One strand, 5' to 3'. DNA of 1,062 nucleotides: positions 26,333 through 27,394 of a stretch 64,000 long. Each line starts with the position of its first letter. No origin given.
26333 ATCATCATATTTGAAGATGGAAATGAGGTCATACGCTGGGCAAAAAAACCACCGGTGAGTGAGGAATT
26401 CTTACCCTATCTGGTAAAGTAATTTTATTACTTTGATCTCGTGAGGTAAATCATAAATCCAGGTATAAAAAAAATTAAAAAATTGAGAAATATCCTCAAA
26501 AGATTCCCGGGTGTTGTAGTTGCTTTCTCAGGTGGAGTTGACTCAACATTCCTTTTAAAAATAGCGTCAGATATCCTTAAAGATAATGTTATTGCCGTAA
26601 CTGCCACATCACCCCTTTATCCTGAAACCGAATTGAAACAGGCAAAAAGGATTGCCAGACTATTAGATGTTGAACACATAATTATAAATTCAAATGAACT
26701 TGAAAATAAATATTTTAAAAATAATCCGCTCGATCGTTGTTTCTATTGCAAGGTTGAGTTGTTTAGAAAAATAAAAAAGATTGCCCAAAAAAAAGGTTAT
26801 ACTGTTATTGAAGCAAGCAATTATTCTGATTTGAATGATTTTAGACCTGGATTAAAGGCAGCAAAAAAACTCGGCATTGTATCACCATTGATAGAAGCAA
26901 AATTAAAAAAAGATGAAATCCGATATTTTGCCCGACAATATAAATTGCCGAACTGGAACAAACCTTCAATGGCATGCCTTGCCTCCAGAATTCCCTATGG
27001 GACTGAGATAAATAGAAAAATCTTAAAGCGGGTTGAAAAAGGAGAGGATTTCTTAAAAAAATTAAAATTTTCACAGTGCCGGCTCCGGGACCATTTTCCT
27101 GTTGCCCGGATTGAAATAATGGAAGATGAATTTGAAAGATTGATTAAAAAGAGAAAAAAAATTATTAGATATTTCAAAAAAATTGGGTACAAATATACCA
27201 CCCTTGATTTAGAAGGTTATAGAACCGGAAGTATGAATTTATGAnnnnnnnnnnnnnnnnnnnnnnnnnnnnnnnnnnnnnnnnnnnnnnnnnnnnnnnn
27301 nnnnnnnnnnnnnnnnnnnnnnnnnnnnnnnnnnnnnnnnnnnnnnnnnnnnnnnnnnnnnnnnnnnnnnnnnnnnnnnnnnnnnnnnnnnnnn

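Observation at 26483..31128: Split nickel-pincer (Lar) cofactor biosynthesis genes, with a three-Cys LarE and LarB but no LarC or LarA, interleaved with chrA, bioY and a Memo::AMMECR1 fusion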

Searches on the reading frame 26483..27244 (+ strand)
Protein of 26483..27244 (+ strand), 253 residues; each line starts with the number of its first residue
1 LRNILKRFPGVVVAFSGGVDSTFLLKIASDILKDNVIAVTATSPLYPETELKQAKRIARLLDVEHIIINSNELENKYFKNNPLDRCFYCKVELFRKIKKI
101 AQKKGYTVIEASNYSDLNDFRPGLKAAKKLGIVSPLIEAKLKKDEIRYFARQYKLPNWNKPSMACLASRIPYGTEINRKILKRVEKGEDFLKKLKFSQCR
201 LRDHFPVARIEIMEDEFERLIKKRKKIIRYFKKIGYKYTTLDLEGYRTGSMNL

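Call 3: search_protein_families(library=pfam, proteins=[window:26483-27244:+])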
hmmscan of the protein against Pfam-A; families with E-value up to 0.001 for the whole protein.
window:26483-27244:+ (253 aa): 5 families
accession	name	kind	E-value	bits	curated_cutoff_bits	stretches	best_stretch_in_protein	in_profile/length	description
PF02540.23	NAD_synthase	-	1.8e-07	31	21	1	7-77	17-88/242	NAD synthase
PF06508.19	QueC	-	1.5e-06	28.3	22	1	11-74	2-64/210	Queuosine biosynthesis protein QueC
PF00733.27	Asn_synthase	-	1.4e-05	25.4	21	1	11-75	20-86/354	Asparagine synthase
PF01171.26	ATP_bind_3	-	0.00013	22.2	27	0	11-44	2-35/182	PP-loop family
PF00764.25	Arginosuc_synth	-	0.00018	22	27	0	11-72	2-63/162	Arginosuccinate synthase N-terminal HUP domain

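Call 4: search_protein_families(library=ncbifam, proteins=[window:26483-27244:+])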
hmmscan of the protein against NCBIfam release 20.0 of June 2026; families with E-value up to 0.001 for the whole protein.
window:26483-27244:+ (253 aa): 11 families
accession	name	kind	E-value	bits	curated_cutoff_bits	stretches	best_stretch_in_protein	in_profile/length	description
TIGR00268.2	TIGR00268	equivalog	6e-93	310.8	150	1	2-252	7-259/259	ATP-dependent sacrificial sulfur transferase LarE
NF010587.0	PRK13980.1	equivalog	1.6e-09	37.4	255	1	8-82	31-106/267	NAD+ synthase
NF010588.0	PRK13981.1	equivalog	3.5e-08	32.3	479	1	7-77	284-355/546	NAD+ synthase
TIGR00364.1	TIGR00364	equivalog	1.5e-07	31.2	150.3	1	12-74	2-63/201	7-cyano-7-deazaguanine synthase QueC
TIGR02432.1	lysidine_TilS_N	equivalog_domain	3.7e-06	27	93.6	1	11-71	2-67/189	tRNA lysidine(34) synthetase TilS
TIGR00552.1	nadE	equivalog_domain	5e-06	25.9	63.65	1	7-76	21-92/251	NAD(+) synthase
TIGR03573.1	WbuX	subfamily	9.4e-06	25.3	203.2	1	11-103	63-159/344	N-acetyl sugar amidotransferase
TIGR00884.1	guaA_Cterm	equivalog_domain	2e-05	24.1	338.75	0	11-72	19-81/310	glutamine-hydrolyzing GMP synthase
NF010392.0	PRK13820.1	equivalog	3e-05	23.2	512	1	11-72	5-66/395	argininosuccinate synthase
NF038212.1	argG_rel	exception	0.00017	20.6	425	1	4-72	10-76/381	argininosuccinate synthase-related protein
NF006351.0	PRK08576.1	equivalog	0.00034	19.3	290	1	5-100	229-329/436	hypothetical protein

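Call 10: search_solved_structures(query=window:26483-27244:+, show_alignments=3)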
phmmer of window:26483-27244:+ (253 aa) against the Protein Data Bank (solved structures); distinct sequences matched with E-value up to 0.001: 5.
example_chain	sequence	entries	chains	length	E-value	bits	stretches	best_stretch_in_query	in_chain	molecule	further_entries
6b2o_A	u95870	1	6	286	1.7e-45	158.7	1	5-252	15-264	ATP-utilizing enzyme of the PP-loopsuperfamily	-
5udq_A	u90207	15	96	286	6.1e-45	156.9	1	5-252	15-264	Lactate racemization operon protein LarE | ATP-utilizing enzyme of the PP-loopsuperfamily | Pyridinium-3,5-biscarboxylic acid mononucleotide sulfurtransferase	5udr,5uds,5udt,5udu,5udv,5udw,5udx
8cnz_A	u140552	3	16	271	4e-23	85.5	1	10-244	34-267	NAD_synthase domain-containing protein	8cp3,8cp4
3p52_A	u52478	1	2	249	0.00035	23.5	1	8-80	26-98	NH(3)-dependent NAD(+) synthetase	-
5kha_A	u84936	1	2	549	0.00091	22.1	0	7-86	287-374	Glutamine-dependent NAD+ synthetase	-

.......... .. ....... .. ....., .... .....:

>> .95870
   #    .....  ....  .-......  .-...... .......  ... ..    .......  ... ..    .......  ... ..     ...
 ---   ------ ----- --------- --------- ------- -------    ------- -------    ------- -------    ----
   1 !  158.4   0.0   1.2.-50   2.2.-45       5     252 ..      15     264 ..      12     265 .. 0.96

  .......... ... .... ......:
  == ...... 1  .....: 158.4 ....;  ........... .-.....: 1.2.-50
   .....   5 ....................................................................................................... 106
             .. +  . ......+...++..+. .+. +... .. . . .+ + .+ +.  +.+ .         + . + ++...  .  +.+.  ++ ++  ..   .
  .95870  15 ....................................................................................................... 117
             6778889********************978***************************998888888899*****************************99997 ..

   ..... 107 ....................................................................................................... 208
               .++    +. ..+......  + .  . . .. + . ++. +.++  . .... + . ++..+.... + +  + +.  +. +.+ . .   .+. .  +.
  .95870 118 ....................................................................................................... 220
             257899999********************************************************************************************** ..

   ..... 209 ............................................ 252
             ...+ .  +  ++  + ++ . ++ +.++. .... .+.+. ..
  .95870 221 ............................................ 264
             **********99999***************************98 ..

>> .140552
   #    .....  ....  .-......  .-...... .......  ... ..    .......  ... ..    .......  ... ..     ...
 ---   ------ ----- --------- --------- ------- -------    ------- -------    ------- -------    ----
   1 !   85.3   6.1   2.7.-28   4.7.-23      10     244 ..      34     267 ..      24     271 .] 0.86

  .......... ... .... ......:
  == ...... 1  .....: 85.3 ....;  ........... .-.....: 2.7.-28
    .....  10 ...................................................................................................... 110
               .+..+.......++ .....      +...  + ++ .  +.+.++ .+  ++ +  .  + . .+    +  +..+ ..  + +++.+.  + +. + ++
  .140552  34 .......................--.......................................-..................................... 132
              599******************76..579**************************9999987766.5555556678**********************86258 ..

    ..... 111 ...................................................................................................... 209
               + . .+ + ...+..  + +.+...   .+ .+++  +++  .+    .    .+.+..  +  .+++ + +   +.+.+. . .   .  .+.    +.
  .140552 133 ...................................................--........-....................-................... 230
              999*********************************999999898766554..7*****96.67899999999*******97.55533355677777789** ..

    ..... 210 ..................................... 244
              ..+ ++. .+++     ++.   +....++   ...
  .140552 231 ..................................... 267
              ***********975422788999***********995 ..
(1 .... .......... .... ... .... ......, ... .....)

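Call 12: find_encoding_contigs(protein=window:26483-27244:+, flank=10000, max_places=6)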
Protein window:26483-27244:+ (253 aa): no gene with exactly this product is on record in the collection.

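Call 14: find_related_loci(query=window:26483-27244:+, collection=genome_contigs, flank=10000)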
Query window:26483-27244:+ (253 aa) in genome_contigs; peptide patterns used: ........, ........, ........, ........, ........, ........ (x = any residue, [..] = any of these).
412 stretches matched a pattern; 7 encode a relative of the query (tblastn E <= 1e-3); 7 distinct loci.
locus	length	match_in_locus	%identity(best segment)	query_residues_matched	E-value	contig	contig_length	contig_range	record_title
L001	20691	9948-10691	75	6-253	2e-129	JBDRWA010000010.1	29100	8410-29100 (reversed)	MAG: candidate division WOR-3 bacterium isolate JZ-2_201709_bins_162 JZ-2_201709_bins_162_scaffold_10, whole genome shot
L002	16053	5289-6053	56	1-252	1e-91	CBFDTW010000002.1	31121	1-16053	MAG TPA_asm: uncultured bacterium isolate SRR6823440_binner12_Refined_134 genome assembly, contig: ERZ650341.575, whole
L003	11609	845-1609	50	1-252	6e-77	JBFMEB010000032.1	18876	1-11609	MAG: Candidatus Omnitrophota bacterium isolate MAG234 MAG234_32, whole genome shotgun sequence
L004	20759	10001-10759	48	1-252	2e-75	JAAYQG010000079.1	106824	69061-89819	MAG: Treponema sp. isolate AS22ysBPME_326 97148_AS22, whole genome shotgun sequence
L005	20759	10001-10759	49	1-252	2e-73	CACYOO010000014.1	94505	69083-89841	uncultured bacterium isolate RUG12125 genome assembly, contig: RUG12125_asm_14, whole genome shotgun sequence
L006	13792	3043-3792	41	7-252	1e-62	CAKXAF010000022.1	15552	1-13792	MAG: uncultured thaumarchaeote isolate MTG243_bin.50.fa genome assembly, contig: NODE_22_length_15552_cov_2.667141, whol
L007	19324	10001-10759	49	1-252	1e-72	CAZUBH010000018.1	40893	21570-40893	MAG TPA_asm: uncultured Thermoplasmatales archaeon isolate SRP141376_co1_301 genome assembly, contig: NODE_2285_length_4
